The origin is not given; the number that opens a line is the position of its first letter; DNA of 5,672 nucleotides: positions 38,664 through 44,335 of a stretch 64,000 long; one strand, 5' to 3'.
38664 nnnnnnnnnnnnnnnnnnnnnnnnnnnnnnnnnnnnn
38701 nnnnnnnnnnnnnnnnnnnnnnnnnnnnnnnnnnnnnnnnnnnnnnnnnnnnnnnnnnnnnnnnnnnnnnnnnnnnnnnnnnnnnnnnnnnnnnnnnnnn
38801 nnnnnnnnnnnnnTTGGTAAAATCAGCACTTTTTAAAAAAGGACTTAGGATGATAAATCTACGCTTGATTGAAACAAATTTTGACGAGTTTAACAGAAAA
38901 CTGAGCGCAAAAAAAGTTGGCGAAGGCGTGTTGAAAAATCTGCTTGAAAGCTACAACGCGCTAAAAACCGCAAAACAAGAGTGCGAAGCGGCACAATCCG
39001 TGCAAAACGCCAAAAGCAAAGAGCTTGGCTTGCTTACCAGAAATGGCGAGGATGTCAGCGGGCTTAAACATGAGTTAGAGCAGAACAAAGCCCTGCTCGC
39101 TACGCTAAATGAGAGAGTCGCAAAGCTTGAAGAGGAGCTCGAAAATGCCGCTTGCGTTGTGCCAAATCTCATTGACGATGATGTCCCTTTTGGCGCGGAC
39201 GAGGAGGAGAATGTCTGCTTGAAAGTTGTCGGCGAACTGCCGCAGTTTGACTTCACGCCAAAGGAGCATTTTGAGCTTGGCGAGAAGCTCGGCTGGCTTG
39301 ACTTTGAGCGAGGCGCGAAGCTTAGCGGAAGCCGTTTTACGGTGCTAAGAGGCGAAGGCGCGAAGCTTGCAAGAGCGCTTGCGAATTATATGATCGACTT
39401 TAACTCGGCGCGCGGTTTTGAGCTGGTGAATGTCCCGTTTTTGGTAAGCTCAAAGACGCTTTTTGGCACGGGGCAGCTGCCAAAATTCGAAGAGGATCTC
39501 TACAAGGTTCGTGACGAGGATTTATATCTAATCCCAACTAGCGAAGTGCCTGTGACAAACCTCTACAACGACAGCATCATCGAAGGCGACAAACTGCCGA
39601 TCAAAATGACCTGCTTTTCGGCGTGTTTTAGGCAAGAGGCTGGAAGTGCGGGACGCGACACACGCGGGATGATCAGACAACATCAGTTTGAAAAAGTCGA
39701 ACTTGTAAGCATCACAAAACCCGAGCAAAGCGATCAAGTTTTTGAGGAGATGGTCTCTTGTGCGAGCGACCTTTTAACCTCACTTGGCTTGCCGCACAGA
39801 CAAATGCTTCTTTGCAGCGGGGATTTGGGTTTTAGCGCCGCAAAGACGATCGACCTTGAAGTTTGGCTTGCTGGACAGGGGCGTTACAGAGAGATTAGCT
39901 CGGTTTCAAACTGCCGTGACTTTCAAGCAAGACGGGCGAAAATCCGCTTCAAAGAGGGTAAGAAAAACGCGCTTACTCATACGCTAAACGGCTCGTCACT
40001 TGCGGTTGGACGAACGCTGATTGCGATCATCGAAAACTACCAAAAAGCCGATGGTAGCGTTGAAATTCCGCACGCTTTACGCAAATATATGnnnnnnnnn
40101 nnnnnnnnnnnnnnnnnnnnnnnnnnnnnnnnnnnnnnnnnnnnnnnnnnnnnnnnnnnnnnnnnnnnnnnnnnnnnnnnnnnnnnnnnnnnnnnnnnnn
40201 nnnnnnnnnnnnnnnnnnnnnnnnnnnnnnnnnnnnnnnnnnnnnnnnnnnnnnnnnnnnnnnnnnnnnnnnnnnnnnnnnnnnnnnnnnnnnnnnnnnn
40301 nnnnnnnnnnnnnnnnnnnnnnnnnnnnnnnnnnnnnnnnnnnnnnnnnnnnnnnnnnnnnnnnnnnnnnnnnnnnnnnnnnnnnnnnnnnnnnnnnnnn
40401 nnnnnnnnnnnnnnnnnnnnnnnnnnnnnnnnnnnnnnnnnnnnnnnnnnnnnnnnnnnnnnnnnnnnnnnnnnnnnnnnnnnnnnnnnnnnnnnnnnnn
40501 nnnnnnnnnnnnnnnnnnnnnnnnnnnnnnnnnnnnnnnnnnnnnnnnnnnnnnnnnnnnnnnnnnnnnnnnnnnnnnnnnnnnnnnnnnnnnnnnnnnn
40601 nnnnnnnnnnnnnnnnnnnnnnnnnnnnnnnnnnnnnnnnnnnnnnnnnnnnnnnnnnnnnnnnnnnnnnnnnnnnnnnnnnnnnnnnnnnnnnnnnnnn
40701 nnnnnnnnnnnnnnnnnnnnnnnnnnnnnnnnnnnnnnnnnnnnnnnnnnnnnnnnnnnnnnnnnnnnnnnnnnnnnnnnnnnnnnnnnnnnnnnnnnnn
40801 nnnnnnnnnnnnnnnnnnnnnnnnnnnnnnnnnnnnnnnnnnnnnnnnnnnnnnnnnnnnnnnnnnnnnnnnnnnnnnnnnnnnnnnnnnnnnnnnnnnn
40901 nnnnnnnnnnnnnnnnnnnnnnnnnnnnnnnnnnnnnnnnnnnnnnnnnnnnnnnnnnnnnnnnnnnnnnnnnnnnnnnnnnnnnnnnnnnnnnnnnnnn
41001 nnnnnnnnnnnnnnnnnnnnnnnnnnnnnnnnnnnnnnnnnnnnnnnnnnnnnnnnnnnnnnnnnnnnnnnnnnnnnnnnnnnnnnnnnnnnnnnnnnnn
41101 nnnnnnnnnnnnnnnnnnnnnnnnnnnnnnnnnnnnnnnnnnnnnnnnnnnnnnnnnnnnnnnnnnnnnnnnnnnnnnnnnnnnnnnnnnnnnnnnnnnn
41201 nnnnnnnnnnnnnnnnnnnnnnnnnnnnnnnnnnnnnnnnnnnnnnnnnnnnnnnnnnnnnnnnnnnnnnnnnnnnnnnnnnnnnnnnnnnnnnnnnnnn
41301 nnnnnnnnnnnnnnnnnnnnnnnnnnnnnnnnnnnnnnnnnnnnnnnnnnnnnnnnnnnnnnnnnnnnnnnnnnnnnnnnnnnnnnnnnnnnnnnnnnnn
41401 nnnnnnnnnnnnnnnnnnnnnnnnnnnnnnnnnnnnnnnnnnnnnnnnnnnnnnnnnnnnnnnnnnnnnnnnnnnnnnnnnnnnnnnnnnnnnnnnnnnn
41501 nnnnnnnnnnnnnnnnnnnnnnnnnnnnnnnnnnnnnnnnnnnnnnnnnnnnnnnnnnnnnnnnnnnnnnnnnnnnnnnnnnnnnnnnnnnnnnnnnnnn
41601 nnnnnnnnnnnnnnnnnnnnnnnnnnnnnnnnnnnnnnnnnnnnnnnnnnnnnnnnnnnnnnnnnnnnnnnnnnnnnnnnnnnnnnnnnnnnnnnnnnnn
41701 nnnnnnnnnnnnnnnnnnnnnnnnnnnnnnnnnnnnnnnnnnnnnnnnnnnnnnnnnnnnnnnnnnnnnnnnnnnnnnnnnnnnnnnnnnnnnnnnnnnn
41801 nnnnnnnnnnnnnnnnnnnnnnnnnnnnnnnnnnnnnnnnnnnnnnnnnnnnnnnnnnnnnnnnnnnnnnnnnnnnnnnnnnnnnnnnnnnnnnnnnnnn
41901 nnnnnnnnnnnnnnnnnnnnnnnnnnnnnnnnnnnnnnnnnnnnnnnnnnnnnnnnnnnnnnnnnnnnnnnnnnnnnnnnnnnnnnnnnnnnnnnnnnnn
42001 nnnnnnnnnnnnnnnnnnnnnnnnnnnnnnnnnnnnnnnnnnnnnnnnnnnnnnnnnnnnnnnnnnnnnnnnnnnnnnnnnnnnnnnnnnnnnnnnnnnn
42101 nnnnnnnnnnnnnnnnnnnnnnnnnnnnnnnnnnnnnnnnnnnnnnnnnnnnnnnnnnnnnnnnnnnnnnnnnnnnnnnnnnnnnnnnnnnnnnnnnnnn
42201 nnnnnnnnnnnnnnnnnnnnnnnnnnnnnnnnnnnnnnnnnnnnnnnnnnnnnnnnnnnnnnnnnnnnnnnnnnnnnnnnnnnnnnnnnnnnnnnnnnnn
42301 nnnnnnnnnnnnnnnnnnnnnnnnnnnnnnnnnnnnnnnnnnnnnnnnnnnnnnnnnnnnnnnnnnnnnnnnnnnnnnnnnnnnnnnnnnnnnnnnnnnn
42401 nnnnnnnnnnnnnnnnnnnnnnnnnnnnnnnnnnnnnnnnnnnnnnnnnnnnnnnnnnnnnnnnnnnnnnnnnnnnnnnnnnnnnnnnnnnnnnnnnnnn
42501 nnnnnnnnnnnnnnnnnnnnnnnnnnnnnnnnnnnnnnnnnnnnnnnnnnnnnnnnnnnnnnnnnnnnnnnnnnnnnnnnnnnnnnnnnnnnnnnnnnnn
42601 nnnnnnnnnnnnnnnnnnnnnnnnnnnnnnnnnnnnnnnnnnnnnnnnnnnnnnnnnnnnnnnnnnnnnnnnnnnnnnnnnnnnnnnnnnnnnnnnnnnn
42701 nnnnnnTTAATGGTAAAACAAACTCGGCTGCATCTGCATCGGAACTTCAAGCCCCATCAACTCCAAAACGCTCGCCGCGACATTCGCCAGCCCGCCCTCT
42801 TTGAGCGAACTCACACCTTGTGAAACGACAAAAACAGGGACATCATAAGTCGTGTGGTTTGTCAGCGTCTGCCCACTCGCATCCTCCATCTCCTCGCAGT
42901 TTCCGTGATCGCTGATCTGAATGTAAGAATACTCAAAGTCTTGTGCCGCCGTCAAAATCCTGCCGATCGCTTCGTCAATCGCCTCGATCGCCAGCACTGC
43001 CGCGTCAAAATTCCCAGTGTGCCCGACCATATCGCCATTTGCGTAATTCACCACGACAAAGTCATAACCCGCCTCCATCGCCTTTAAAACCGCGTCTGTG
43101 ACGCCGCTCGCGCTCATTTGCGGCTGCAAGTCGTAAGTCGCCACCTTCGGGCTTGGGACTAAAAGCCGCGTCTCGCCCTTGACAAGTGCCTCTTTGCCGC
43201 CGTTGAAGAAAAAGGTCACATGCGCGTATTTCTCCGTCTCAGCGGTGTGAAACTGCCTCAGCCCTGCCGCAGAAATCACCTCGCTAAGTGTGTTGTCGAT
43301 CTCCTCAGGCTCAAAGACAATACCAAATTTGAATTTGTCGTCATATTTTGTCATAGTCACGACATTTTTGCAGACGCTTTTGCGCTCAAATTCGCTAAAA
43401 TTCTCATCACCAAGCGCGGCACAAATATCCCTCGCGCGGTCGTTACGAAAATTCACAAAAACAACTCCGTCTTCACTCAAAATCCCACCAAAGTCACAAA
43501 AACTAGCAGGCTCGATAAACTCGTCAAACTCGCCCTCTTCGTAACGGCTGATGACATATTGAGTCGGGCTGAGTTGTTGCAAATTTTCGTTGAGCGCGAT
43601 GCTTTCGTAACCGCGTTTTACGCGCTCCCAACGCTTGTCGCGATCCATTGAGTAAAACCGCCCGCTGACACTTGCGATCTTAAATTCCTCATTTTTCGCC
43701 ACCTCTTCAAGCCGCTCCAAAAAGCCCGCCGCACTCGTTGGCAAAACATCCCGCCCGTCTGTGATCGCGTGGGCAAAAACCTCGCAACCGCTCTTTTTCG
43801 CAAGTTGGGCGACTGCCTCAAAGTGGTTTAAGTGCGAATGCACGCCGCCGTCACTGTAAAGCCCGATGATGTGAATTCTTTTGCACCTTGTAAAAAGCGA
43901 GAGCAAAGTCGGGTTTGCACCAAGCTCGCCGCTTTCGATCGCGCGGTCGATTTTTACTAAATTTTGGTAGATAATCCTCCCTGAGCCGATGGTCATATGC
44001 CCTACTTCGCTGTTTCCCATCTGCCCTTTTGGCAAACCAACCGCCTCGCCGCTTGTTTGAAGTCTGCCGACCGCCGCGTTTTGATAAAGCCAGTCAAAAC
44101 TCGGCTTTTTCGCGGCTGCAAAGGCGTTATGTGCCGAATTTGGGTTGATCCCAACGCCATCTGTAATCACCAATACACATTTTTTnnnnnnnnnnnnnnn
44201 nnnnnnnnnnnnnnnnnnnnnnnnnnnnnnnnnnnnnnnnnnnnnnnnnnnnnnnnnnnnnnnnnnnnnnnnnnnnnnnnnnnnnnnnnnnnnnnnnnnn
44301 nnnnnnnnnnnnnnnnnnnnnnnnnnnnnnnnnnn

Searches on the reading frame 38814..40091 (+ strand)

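Call 53: search_protein_families(library=pfam, proteins=[window:38814-40091:+], max_evalue=0.00001)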
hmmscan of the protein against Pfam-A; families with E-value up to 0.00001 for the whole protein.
window:38814-40091:+ (426 aa): 2 families
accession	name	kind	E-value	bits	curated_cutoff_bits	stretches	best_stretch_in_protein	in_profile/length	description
PF00587.30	tRNA-synt_2b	-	2.8e-42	145.2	29.3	1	230-409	1-179/179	tRNA synthetase class II core domain (G, H, P, S and T)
PF02403.27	Seryl_tRNA_N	-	3e-18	66.5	28.2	1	13-119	1-107/108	Seryl-tRNA synthetase N-terminal domain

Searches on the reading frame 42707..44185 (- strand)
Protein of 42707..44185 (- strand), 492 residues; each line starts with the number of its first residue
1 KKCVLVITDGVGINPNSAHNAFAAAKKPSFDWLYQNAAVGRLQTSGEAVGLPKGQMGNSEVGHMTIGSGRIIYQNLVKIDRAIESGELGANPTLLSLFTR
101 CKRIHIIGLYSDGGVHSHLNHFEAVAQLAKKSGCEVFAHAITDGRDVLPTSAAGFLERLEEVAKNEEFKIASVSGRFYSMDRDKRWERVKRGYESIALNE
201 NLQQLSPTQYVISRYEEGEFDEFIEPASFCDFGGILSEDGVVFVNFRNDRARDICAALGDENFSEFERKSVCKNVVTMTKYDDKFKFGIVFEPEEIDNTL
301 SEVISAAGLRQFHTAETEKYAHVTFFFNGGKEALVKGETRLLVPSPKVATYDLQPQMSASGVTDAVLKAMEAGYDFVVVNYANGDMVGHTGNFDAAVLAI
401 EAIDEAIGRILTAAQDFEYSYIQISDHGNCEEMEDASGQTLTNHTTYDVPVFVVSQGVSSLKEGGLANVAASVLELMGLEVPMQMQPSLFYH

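Call 53: search_protein_families(library=pfam, proteins=[window:42707-44185:-], max_evalue=0.00001)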
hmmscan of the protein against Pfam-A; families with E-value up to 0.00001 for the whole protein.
window:42707-44185:- (492 aa): 2 families
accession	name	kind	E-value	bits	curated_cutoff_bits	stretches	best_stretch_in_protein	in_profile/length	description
PF01676.23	Metalloenzyme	-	1.7e-77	260.7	24.3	1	1-480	1-251/252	Metalloenzyme superfamily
PF06415.18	iPGM_N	-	3.7e-67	226.5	27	1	79-283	1-217/217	BPG-independent PGAM N-terminus (iPGM_N)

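Call 54: find_homologous_proteins(query=window:42707-44185:-, max_evalue=1e-50)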
Query window:42707-44185:- (492 aa): 8000 proteins with E <= 1e-50 among 8000 candidates; the best 120 are listed.
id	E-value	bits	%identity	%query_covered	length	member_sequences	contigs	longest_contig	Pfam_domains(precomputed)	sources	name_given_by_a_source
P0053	0.0e+0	1105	99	100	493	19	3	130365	PF06415.19,PF01676.24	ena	-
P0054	5.3e-214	729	64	99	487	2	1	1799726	PF06415.19,PF01676.24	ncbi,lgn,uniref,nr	ncbi:2,3-bisphosphoglycerate-independent phosphoglycerate mutase [Campylobacter fetus subsp. venerea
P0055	5.8e-214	729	64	99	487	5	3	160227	PF06415.19,PF01676.24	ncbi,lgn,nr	ncbi:2,3-bisphosphoglycerate-independent phosphoglycerate mutase [Campylobacter fetus]|nr:2,3-bispho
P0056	7.4e-214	729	64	99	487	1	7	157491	PF06415.19,PF01676.24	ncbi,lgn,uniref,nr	ncbi:2,3-bisphosphoglycerate-independent phosphoglycerate mutase [Campylobacter fetus]|uniref:2,3-bi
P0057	3.8e-213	726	64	99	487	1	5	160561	PF06415.19,PF01676.24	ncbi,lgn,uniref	ncbi:2,3-bisphosphoglycerate-independent phosphoglycerate mutase [Campylobacter fetus]|uniref:2,3-bi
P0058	2.7e-211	720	63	99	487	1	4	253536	PF06415.19,PF01676.24,PF01663.28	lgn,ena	-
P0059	3.6e-211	720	64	100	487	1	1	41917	PF06415.19,PF01676.24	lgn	-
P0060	6.4e-211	719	63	100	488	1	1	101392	PF06415.19,PF01676.24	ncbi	-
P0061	9.0e-211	719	63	99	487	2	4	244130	PF06415.19,PF01676.24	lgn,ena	-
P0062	2.3e-210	717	64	99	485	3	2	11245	PF06415.19,PF01676.24,PF01663.28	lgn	-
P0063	3.2e-210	717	64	100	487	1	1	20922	PF06415.19,PF01676.24,PF01663.28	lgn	-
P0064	3.7e-210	717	64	99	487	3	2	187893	PF06415.19,PF01676.24,PF01663.28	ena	-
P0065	3.3e-209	713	62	100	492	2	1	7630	PF06415.19,PF01676.24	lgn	-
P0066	9.8e-209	712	62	100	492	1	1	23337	PF06415.19,PF01676.24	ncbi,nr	ncbi:MAG: 2,3-bisphosphoglycerate-independent phosphoglycerate mutase [Campylobacter sp.]|nr:2,3-bis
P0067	1.3e-208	711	63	100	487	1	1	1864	PF06415.19,PF01676.24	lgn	-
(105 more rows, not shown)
